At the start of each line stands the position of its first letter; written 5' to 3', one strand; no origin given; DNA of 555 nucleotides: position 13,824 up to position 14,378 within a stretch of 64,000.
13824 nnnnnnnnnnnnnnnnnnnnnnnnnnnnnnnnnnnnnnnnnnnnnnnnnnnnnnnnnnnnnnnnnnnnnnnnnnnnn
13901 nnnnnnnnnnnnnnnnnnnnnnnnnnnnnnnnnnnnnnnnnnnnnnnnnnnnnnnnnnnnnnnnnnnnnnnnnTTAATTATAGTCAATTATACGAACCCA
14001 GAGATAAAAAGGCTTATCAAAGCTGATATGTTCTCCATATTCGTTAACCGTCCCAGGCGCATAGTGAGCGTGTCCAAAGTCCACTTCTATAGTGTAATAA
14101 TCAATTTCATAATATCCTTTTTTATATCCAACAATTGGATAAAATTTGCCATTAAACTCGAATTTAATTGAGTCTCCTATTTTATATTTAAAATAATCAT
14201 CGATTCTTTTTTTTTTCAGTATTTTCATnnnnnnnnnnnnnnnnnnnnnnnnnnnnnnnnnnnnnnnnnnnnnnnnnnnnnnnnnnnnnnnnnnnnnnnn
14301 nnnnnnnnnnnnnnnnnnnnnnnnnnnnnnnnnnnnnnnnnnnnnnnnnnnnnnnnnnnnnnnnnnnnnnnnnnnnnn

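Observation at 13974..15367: Array of five Cys-rich ~70-aa mini-proteins plus a family E partner; the module recurs at 22649..23813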

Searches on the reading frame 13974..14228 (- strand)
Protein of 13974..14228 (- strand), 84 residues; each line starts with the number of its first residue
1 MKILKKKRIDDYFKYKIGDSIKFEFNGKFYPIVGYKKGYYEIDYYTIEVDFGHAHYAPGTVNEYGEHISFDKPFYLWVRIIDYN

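Call 3: search_protein_families(library=pfam, max_evalue=1, proteins=[window:13977-14228:-])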
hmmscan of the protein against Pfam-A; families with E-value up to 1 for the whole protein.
seq(84 aa): 1 family
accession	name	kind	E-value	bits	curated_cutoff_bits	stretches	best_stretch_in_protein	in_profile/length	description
PF20026.4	DUF6434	-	0.061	13.8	26.8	0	63-79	31-47/64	Domain of unknown function (DUF6434)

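Call 4: search_protein_families(library=phrogs, max_evalue=0.1, proteins=[window:13977-14228:-])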
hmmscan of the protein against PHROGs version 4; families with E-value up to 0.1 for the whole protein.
seq(84 aa): 1 family
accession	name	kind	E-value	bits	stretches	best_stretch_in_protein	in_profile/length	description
phrog_1945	-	unknown function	0.081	14.3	1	1-52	1-53/94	-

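Call 31: search_protein_families(library=ncbifam, max_evalue=1, proteins=[window:13974-14228:-])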
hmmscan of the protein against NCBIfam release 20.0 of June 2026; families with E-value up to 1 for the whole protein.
window:13974-14228:- (84 aa): 0 families

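Call 48: find_homologous_proteins(query=A3, max_evalue=0.001)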
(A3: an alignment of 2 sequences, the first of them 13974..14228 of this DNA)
Query A3 (2 sequences) (84 aa, profile of the alignment): 45 proteins with E <= 0.001 among 58 candidates.
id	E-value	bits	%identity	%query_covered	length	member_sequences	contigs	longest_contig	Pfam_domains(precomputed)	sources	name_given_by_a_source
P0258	2.2e-40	155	94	100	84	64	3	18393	-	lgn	-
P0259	3.7e-40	154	93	100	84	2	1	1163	-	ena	-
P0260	6.8e-40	153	92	100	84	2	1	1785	-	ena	-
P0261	7.3e-40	153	92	99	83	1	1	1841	-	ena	-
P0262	9.1e-40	153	90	100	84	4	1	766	-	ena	-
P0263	9.7e-40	153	89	100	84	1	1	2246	-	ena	-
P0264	1.2e-39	152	90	100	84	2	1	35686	-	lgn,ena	-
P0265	2.1e-39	152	90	99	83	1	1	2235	-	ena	-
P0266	3.1e-39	151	93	99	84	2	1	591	-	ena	-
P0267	4.4e-39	151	92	100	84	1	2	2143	-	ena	-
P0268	5.6e-39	150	92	100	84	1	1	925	-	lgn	-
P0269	6.2e-39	150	90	100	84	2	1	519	-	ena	-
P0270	7.7e-39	150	93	99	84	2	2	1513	-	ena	-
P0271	1.0e-38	149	90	100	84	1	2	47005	-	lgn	-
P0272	1.2e-38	149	93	100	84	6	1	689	-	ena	-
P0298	6.6e-25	105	44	92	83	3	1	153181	-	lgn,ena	-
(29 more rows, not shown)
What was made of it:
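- On Conserved two-gene module (Cys family + family E): Family E has 45 hits, all in this lineage (call 48).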

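Call 49: find_encoding_contigs(protein=P0298, flank=10000, max_places=2)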
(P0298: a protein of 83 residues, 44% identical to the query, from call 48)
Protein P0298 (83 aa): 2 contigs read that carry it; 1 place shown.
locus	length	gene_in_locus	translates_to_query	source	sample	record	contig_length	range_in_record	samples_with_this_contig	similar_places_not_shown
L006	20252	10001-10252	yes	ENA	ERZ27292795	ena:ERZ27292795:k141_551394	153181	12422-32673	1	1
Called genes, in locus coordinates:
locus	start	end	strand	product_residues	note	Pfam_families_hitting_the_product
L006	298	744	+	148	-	-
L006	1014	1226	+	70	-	-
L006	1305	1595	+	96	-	-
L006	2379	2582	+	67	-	-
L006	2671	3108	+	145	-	-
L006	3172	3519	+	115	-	-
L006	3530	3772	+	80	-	-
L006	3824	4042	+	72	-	-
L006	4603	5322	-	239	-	PF13730:HTH_36 (weak), PF13412:HTH_24 (faint)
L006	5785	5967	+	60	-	-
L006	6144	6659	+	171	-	-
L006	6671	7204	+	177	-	-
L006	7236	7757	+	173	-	-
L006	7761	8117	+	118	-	-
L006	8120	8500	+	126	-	-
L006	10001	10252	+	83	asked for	-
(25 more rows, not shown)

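Call 56: search_solved_structures(query=A4, max_evalue=10)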
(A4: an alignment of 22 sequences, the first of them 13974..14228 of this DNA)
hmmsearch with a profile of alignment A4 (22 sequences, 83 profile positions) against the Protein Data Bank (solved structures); distinct sequences matched with E-value up to 10: 2.
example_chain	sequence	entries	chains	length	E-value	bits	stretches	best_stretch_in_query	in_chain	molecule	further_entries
7v3d_A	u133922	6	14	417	1.6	12.3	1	19-72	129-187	Serine hydroxymethyltransferase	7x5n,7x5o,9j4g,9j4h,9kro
4jbu_A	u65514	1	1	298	2.5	11.7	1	6-70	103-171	Virulence-associated V antigen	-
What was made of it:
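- Tried and rejected: The E profile had only two chance-level hits at E 1.6 and 2.5 (call 56).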
